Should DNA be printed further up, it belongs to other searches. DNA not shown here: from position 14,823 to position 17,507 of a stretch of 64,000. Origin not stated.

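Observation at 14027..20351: Orphan glycyl radical enzyme co-operonic with a DmpFG-type aldolase/acylating dehydrogenase and an Ldh2-family dehydrogenase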

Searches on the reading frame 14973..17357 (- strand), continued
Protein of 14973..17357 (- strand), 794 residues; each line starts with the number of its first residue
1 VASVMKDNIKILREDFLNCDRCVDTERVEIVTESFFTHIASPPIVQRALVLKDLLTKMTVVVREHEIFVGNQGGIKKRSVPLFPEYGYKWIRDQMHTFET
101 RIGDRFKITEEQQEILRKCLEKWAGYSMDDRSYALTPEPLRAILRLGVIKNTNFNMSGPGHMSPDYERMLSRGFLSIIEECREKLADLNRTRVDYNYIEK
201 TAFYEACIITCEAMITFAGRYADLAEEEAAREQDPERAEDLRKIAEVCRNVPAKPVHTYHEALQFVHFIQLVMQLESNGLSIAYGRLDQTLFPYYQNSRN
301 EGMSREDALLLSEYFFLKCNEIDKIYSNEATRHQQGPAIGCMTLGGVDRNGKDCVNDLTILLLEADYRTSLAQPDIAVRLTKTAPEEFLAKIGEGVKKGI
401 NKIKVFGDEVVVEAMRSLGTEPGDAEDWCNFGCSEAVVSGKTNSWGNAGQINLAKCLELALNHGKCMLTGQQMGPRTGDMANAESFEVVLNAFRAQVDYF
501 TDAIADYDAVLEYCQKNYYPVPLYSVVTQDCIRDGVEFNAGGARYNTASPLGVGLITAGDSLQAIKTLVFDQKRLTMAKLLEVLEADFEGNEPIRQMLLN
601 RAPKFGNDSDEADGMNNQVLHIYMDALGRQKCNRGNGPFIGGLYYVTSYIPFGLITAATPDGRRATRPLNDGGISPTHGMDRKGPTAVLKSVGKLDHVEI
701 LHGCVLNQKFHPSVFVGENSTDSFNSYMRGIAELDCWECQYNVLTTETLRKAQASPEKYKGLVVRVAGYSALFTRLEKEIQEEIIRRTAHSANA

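Call 84: search_protein_families(library=ncbifam, max_evalue=1e-20, proteins=[L001:17166-18416:-, L001:18420-19136:-, L001:581-1558:+, L001:13354-14748:+, L001:14828-16111:+, L001:9171-9830:+])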
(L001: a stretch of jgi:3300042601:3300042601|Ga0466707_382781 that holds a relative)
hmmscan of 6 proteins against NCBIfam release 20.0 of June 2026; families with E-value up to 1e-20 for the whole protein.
L001:17166-18416:- (416 aa): 3 families
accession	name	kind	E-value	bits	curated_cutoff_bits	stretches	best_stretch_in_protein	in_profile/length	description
NF043035.1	OxoTetrKin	equivalog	1.3e-121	406.4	350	1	5-411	1-417/418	3-oxo-tetronate kinase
NF047819.1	ThrnKinDtnkGamma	equivalog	8.3e-39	133.6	450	1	9-414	6-416/422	D-threonate kinase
NF042436.1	OxoIsoapKin_OiaK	equivalog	2.7e-35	121.9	700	1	4-410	9-449/451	3-oxo-isoapionate kinase OiaK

L001:18420-19136:- (238 aa): 10 families
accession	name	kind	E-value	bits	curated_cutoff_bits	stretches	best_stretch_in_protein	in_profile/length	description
NF040649.1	FucA_Meth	equivalog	5.4e-36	124.2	250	1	29-208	3-177/179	L-fuculose phosphate aldolase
NF005302.0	PRK06833.1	equivalog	3.8e-33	114.8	264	1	25-207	3-186/214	L-fuculose-phosphate aldolase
NF043034.1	OxoTetrPhDc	equivalog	5e-33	114.6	250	1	30-224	7-203/205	3-oxo-tetronate 4-phosphate decarboxylase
NF006208.0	PRK08333.1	equivalog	1.5e-32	112.8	267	1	30-205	7-181/189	aldolase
NF005123.0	PRK06557.1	subfamily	1e-26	94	251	1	31-223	15-210/223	L-ribulose-5-phosphate 4-epimerase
NF006413.0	PRK08660.1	equivalog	7.1e-26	91.2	203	1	30-209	4-179/184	aldolase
NF053831.1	RU1PAldHalo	equivalog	1.5e-24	86.6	300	1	43-208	18-183/208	ribulose-1-phosphate aldolase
NF005984.0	PRK08087.1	subfamily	1.8e-23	83.4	264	1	30-202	8-179/215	L-fuculose-phosphate aldolase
TIGR03328.1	salvage_mtnB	equivalog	8.4e-22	77.6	137.05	1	32-204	1-188/194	methylthioribulose 1-phosphate dehydratase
NF006672.0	PRK09220.1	equivalog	6.3e-21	74.7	226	0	22-126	5-110/209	methylthioribulose 1-phosphate dehydratase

L001:581-1558:+ (325 aa): 20 families
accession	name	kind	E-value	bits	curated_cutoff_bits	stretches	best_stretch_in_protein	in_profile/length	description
TIGR01327.1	PGDH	equivalog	8.9e-78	262.3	454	1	20-318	6-304/525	phosphoglycerate dehydrogenase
NF009714.1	PRK13243.1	equivalog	7.2e-66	222.8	455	1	66-322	55-320/332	glyoxylate reductase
NF005069.0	PRK06487.1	equivalog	8.4e-52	176.2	448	1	61-300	52-296/320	2-hydroxyacid dehydrogenase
NF006263.0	PRK08410.1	equivalog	1.3e-48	166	389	1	69-300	54-292/311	D-2-hydroxyacid dehydrogenase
NF011938.0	PRK15409.1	equivalog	1.8e-48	165.2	492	1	48-317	36-311/324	glyoxylate/hydroxypyruvate reductase GhrB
NF008759.0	PRK11790.1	equivalog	2.2e-47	161.6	404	1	66-316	64-318/410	phosphoglycerate dehydrogenase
NF041369.1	Dhydh_Halo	equivalog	2.4e-41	141.9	400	1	74-324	51-304/305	D-2-hydroxyacid dehydrogenase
NF005387.0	PRK06932.1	equivalog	2.3e-39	135.2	492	1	68-295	55-290/314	2-hydroxyacid dehydrogenase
NF005750.0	PRK07574.1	equivalog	2.6e-39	135.4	329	1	74-299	110-341/386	NAD-dependent formate dehydrogenase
NF000492.1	vanH_gen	exception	4.9e-37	127.7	540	1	80-272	68-255/312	D-lactate dehydrogenase VanH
NF005027.0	PRK06436.1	equivalog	2.2e-36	125.5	261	1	79-298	50-263/303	2-hydroxyacid dehydrogenase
NF006374.0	PRK08605.1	subfamily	2.2e-34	119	356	1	79-318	70-325/332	D-lactate dehydrogenase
NF001309.0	PRK00257.1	equivalog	4.1e-31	108.3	434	1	79-298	59-261/379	4-phosphoerythronate dehydrogenase PdxB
NF000004.1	vanH-D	exception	8.4e-31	107.3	550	1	79-272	73-261/323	D-lactate dehydrogenase VanH-D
NF009127.0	PRK12480.1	equivalog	2.3e-30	105.7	579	1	74-274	60-266/330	D-lactate dehydrogenase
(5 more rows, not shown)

L001:13354-14748:+ (464 aa): 0 families

L001:14828-16111:+ (427 aa): 1 family
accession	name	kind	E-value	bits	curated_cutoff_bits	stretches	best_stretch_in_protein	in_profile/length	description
NF052515.1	NPN_iso_grp_22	equivalog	2.3e-154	514.1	400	1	17-404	1-391/392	nickel pincer cofactor-dependent isomerase, group 22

L001:9171-9830:+ (219 aa): 0 families

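Call 96: search_protein_representatives(protein=window:14973-17357:-)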
Query: 794 residues. Proteins with E-value up to 0.001 (for the whole library): 8294; up to 1e-10: 4600; up to 1e-30: 2114. The best 150 are listed.
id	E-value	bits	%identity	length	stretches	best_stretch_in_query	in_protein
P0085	2.6e-247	839.4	50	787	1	5-789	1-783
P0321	1.3e-174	599.0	39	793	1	8-790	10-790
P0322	1.1e-170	586.1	40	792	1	23-789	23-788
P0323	1.0e-168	579.5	39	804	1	12-789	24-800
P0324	4.4e-162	557.6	38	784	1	19-790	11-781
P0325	4.7e-162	557.5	49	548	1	5-553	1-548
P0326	7.0e-162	556.9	37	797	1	9-791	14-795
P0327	8.8e-159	546.7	37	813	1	8-791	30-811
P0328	3.5e-158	544.7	37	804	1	5-788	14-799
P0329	4.7e-158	544.3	39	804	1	6-790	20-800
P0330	9.1e-158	543.3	40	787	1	17-788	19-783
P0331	1.2e-157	542.9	39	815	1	18-789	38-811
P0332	1.7e-156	539.1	37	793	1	6-789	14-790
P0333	3.8e-156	538.0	37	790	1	16-790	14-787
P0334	2.7e-154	531.8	40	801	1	8-790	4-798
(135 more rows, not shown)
